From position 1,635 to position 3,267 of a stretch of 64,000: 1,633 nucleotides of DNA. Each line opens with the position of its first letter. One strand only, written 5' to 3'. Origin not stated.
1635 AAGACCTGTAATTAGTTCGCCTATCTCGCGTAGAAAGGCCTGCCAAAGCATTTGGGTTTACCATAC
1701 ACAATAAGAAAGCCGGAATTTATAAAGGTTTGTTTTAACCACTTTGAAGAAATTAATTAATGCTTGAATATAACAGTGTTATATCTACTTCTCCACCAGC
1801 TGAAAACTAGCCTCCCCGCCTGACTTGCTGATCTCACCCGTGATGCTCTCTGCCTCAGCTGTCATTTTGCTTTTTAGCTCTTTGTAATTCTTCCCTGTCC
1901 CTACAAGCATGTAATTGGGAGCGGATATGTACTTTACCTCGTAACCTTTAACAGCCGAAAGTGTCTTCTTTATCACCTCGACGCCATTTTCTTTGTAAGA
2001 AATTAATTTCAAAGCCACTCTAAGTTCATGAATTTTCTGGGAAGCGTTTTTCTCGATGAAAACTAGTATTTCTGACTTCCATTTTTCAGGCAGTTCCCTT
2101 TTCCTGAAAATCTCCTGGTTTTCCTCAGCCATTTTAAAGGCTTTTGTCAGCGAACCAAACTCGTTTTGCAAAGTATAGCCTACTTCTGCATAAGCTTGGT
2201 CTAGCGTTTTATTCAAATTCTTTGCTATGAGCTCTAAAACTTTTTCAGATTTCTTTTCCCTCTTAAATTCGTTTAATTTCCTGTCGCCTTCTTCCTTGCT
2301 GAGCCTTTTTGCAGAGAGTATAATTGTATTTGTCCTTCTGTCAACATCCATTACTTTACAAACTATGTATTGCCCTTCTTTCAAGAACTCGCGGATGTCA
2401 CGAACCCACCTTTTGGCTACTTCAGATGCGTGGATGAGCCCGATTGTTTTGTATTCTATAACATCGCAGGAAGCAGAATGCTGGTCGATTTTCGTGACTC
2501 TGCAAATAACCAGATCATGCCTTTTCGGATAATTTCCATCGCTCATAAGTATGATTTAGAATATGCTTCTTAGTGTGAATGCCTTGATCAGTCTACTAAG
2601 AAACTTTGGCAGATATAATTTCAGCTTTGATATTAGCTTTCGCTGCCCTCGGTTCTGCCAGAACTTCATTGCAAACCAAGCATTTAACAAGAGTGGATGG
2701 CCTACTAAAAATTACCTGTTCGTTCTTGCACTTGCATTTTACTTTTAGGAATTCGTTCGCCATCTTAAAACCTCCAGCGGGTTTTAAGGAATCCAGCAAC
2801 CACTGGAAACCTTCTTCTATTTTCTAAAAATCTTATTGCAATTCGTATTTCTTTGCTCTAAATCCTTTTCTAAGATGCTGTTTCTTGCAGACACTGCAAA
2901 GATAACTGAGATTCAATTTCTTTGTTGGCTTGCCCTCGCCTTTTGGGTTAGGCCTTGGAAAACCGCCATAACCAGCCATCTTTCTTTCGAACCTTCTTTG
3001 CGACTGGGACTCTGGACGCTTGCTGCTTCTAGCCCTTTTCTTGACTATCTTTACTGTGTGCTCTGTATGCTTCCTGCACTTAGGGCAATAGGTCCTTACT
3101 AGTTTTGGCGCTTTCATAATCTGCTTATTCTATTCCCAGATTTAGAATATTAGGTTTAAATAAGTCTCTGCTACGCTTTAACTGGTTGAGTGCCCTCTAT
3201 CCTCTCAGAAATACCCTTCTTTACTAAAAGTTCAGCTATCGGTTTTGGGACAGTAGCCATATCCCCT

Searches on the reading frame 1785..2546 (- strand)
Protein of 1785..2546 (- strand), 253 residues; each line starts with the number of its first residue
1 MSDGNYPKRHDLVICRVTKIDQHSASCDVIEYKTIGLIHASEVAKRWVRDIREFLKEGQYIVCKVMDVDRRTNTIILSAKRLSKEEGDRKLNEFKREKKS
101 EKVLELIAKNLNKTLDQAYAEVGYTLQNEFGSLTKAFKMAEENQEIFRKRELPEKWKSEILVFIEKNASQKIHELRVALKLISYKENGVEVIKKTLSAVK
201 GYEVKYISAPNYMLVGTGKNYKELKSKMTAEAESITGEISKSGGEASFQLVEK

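Call 3: search_protein_families(library=pfam, proteins=[window:1785-2546:-], max_evalue=1)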
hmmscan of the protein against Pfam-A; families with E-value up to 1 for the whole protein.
window:1785-2546:- (253 aa): 10 families
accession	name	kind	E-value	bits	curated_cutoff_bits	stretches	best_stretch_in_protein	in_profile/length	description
PF07541.17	EIF_2_alpha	-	9.1e-19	68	22.8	1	118-221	1-114/114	Eukaryotic translation initiation factor 2 alpha subunit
PF00575.29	S1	-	5.4e-08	33.6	22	1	8-80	3-74/74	S1 RNA binding domain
PF10447.15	EXOSC1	-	0.026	15.7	21.2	1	7-33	2-28/112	Exosome component EXOSC1/CSL4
PF21262.3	RRP40_S1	-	0.073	13.4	27.1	1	7-76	3-70/83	Exosome complex component RRP40, S1 domain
PF24655.1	DUF7645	-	0.1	13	27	1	95-117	22-44/62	Domain of unknown function (DUF7645)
PF22776.1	K_trans_C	-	0.12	12.6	24.8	1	109-177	73-137/151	K+ potassium transporter C-terminal domain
PF25763.1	Aurora-A_bind_CEP192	-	0.14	13.1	23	0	111-150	23-63/68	CEP192 Aurora A binding region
PF00143.24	Interferon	-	0.14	12.7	26.8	1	138-202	57-121/160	Interferon alpha/beta domain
PF25825.1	SAPC2_N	-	0.14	12.5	27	1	28-58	15-45/80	SAPC2 EF-hand like N-terminal domain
PF25136.1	DUF7823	-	0.41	11.7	27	1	97-145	39-87/109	Domain of unknown function (DUF7823)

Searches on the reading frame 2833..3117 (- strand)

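Call 3: search_protein_families(library=pfam, proteins=[window:2833-3117:-], max_evalue=1)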
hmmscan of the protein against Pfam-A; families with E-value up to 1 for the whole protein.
window:2833-3117:- (94 aa): 6 families
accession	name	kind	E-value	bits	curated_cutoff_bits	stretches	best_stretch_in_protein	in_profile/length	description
PF00935.25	Ribosomal_L44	-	2.7e-23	82.6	25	1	16-94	1-76/76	Ribosomal protein L44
PF23499.1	YnfU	-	0.00087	19.6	27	1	5-28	13-36/49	YnfU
PF25205.1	DUF7835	-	0.013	15.8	27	1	7-25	11-29/66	Domain of unknown function (DUF7835)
PF00471.26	Ribosomal_L33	-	0.016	16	25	1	8-21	31-44/47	Ribosomal protein L33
PF11682.14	Zn_ribbon_11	-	0.15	12.2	24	0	70-81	4-15/37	Probable zinc-ribbon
PF17136.10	ribosomal_L24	-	0.57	11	27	0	7-34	31-60/65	Ribosomal proteins 50S L24/mitochondrial 39S L24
